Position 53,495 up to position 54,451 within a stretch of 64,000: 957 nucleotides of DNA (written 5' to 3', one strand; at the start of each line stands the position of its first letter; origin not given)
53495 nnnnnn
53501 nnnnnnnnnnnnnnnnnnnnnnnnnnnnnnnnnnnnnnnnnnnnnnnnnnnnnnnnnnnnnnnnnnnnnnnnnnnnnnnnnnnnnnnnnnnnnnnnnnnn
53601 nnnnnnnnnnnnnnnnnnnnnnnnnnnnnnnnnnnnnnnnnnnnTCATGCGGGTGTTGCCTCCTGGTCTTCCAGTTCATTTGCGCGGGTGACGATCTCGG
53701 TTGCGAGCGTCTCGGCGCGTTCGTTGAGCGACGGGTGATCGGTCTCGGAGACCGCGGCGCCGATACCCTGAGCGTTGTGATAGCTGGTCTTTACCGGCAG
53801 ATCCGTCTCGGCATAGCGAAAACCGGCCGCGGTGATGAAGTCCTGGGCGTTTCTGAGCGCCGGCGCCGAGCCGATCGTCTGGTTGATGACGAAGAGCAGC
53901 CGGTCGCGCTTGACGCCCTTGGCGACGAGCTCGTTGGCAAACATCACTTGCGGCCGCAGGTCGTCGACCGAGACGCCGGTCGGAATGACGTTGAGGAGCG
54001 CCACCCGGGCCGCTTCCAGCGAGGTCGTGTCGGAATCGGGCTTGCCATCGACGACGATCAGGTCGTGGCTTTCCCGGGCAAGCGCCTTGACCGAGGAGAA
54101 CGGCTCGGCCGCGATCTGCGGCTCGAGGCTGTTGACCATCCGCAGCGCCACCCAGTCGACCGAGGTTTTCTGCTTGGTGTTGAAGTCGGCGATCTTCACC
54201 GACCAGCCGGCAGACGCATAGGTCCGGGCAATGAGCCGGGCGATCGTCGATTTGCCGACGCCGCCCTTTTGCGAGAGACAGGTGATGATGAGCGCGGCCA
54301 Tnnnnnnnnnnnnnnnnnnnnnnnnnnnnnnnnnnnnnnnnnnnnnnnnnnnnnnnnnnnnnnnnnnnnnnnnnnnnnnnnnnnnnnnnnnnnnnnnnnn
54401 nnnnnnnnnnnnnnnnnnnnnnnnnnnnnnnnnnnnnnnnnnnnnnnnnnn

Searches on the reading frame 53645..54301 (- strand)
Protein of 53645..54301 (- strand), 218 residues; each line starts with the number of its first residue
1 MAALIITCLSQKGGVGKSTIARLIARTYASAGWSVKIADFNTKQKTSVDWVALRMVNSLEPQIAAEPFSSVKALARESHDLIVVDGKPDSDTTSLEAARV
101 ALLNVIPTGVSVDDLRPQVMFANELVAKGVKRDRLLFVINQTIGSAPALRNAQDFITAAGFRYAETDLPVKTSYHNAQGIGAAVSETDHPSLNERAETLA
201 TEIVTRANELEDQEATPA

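Call 28: search_protein_families(library=pfam, proteins=[window:53645-54301:-], max_evalue=0.01)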
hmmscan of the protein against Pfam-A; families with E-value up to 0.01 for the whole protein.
window:53645-54301:- (218 aa): 4 families
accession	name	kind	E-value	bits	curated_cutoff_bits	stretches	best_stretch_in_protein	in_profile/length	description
PF01656.29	CbiA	-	7.6e-07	29.6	25.4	1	6-131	1-54/125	CobQ/CobB/MinD/ParA nucleotide binding domain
PF09140.17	MipZ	-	1.3e-05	25.1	20.7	1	8-76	5-72/262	ATPase MipZ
PF10609.15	ParA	-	1.9e-05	24.7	27.1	1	5-40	5-40/246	NUBPL iron-transfer P-loop NTPase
PF13614.12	AAA_31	-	4.4e-05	23.9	27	1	5-48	3-46/177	AAA domain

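Call 69: search_protein_families(library=phrogs, proteins=[window:53645-54301:-], max_evalue=0.001)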
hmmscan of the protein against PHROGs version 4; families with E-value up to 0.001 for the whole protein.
window:53645-54301:- (218 aa): 1 family
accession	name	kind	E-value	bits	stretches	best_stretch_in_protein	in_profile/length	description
phrog_164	-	DNA, RNA and nucleotide metabolism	6.2e-22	79.3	1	3-214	224-480/500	ParA-like partition protein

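Call 70: search_protein_families(library=padloc, proteins=[window:53645-54301:-], max_evalue=0.001)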
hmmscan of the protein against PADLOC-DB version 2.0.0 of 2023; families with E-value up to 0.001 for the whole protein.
window:53645-54301:- (218 aa): 0 families

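Call 71: search_dna_similar(query=window:53645-54301:-, collection=phages, mode=protein, max_rows=12, max_evalue=0.00001)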
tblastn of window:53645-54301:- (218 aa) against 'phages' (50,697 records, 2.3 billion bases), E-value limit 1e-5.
Records with a match: 33; places in all: 34; records where one place covers at least 80% of the query: 33.
Best place of each record, by identity: 60-80% 2; <60% 31.
By first word of the organism name: Rhizobium 10; Aeromonas 8; Rhodobacter 5; Vibrio 3; Yersinia 3; Pseudomonas 1; Aliivibrio 1; Bacteriophage 1; Erwinia 1.
By host as written in the record: Rhodobacter capsulatus YW1 5; Aeromonas hydrophila 3; Yersinia pestis EV76-CN 3; Rhizobium etli CFN42 2; - 2; Aeromonas salmonicida HER1098 2; Vibrio cyclitrophicus 10N.237.312.C11 2; Rhizobium etli Y2_11 1; and 13 more.
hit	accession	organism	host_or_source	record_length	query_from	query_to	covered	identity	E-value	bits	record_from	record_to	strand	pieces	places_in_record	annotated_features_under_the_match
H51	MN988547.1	Rhizobium phage RHph_Y2_11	Rhizobium etli Y2_11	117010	3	210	95%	62.5%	3e-81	269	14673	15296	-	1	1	putative partition ParA-like protein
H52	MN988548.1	Rhizobium phage RHph_Y2_17_1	Rhizobium etli Y2_17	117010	3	210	95%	62.5%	3e-81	269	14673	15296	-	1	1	putative partition ParA-like protein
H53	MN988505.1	Rhizobium phage RHph_N1_10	Rhizobium phaseoli N1_10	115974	3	211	96%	58.9%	1e-73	247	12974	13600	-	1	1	putative partition ParA-like protein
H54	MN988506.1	Rhizobium phage RHph_N1_15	Rhizobium phaseoli N1_15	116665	3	211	96%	58.9%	3e-73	246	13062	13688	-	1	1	putative partition ParA-like protein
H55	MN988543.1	Rhizobium phage RHph_N2_6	Rhizobium phaseoli N2_6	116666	3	211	96%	58.9%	3e-73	246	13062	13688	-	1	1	putative partition ParA-like protein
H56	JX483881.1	Rhizobium phage RHEph10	Rhizobium etli CFN42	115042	3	211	96%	57.9%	2e-73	246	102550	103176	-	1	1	putative partition ParA-like protein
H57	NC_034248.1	Rhizobium phage RHEph10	Rhizobium etli CFN42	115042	3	211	96%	57.9%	2e-73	246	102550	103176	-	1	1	ParA-like partition protein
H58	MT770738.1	Rhizobium phage B1VFA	Rhizobium leguminosarum VF39SM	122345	1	212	97%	48.8%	2e-55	195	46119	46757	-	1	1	ParA family protein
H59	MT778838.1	Rhizobium phage V1VFA-S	-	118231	1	212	97%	48.8%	2e-55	194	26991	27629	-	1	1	ParA family protein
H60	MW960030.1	Rhizobium phage RHph_X66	R. phaseoli sv. phaseoli INC 2-5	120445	1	186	85%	51.6%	2e-55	195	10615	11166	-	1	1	putative partition ParA-like protein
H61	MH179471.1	Aeromonas phage 14AhydR10PP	Aeromonas hydrophila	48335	5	213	96%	39.8%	9e-33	130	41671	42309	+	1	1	hypothetical protein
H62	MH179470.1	Aeromonas phage 13AhydR10PP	Aeromonas hydrophila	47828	5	213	96%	39.4%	4e-32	128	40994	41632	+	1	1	hypothetical protein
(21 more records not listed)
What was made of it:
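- On Plasmid-like prophages of the RHEph10 / pLM21S1 group: ParA-like protein is 58-62% identical (call 71).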
